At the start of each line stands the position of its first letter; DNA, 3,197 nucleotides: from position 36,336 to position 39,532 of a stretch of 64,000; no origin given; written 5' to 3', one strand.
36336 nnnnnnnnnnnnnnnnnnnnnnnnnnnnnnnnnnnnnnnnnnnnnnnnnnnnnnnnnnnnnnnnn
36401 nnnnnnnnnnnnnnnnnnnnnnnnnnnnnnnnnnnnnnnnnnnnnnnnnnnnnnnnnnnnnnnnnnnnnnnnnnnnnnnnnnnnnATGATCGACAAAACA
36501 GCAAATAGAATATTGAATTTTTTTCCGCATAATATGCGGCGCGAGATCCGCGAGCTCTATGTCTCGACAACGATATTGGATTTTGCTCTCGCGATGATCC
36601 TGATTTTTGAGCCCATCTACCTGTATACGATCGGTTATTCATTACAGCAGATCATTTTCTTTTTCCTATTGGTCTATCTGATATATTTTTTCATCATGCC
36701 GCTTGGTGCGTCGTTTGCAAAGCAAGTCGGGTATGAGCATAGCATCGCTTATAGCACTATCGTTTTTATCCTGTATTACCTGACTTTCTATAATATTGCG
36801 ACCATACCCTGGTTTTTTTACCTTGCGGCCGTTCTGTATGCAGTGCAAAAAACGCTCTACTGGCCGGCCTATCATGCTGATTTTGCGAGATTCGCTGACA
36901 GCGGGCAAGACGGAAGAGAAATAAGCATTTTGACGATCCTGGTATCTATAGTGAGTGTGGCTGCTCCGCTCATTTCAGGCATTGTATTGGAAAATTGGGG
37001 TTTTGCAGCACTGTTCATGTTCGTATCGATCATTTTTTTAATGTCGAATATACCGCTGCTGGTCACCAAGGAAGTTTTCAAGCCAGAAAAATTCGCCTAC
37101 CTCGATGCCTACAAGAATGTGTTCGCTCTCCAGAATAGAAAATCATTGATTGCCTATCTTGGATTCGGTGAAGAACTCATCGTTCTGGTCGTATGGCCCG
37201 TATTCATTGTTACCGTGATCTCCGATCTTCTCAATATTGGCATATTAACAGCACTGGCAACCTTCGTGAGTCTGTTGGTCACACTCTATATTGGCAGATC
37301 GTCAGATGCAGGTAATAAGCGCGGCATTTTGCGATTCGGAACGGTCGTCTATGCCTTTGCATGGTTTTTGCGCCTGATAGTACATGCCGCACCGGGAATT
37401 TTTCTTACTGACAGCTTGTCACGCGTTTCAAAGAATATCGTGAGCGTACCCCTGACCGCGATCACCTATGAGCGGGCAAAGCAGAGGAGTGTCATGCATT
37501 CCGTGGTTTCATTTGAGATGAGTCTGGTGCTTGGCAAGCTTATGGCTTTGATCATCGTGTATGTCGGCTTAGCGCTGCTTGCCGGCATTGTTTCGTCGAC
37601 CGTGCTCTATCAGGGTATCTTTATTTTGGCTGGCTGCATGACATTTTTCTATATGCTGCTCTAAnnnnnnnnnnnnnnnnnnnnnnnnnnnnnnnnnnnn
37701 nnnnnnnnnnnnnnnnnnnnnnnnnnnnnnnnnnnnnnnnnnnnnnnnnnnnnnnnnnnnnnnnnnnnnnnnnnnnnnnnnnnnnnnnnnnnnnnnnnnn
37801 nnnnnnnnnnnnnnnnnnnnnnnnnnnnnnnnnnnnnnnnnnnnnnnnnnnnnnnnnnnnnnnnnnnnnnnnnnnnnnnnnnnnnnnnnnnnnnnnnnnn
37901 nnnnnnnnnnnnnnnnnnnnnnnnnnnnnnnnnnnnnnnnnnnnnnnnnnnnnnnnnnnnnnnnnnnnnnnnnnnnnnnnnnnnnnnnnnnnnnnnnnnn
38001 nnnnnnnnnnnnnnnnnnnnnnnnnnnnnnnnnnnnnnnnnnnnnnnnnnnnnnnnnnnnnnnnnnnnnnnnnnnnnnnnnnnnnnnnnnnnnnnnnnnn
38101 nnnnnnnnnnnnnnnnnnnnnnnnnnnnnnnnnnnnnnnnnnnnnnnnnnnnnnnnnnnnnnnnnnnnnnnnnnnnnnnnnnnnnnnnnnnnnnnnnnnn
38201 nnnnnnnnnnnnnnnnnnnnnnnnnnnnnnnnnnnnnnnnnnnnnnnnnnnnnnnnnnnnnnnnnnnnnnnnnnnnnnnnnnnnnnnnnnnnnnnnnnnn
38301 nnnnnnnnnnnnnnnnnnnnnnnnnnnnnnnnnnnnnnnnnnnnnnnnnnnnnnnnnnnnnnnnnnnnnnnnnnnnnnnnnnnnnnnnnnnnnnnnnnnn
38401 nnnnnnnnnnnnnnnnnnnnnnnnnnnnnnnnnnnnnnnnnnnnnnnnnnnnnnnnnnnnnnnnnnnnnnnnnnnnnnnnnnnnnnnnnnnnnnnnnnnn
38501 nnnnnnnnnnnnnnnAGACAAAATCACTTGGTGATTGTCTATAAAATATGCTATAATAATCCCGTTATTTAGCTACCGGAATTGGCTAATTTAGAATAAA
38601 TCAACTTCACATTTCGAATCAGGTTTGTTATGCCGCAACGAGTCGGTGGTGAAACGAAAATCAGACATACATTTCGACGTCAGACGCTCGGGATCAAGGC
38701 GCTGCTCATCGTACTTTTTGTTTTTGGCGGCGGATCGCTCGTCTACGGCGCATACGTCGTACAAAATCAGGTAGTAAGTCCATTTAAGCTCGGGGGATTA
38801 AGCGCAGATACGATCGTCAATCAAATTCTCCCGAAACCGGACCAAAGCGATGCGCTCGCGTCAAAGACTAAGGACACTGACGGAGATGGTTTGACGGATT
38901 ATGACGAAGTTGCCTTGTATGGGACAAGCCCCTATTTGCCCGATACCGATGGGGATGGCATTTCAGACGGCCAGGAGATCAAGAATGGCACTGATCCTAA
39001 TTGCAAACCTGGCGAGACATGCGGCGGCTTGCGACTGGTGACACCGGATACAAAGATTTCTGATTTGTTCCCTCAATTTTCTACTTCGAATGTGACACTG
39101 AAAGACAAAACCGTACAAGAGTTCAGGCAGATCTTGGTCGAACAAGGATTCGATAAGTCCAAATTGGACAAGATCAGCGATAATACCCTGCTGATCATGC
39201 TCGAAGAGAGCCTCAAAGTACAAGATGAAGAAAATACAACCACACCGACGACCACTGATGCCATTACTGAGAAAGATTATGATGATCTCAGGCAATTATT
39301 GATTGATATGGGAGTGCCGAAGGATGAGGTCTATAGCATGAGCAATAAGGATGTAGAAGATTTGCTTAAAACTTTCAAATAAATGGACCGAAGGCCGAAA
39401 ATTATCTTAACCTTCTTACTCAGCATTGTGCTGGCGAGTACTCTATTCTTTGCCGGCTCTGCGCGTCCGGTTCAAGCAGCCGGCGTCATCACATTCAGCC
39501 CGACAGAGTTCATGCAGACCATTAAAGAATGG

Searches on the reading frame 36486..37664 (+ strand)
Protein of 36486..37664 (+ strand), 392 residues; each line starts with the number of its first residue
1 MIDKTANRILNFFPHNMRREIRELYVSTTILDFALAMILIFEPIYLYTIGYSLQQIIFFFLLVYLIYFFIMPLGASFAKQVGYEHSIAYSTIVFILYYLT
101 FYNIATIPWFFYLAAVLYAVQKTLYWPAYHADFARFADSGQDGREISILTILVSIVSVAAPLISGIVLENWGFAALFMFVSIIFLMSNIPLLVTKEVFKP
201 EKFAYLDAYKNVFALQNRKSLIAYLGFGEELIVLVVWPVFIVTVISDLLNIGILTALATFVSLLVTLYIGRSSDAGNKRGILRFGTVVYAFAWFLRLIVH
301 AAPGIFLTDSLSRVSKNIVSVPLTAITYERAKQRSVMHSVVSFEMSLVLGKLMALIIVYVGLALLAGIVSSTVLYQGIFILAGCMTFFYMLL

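Call 66: search_protein_families(library=pfam, proteins=[window:36486-37664:+], max_evalue=0.0001)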
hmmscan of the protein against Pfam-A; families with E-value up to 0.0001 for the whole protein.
window:36486-37664:+ (392 aa): 1 family
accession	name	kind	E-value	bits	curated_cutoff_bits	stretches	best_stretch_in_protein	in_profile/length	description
PF07690.21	MFS_1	-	3e-12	46.6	33.4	1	25-208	2-187/347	Major Facilitator Superfamily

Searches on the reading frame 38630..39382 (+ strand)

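Call 66: search_protein_families(library=pfam, proteins=[window:38630-39382:+], max_evalue=0.0001)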
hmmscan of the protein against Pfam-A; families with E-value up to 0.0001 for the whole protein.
window:38630-39382:+ (250 aa): 1 family
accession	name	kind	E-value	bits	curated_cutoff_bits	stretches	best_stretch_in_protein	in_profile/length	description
PF18884.5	TSP3_bac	-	6.7e-15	55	25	2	105-124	1-20/22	Bacterial TSP3 repeat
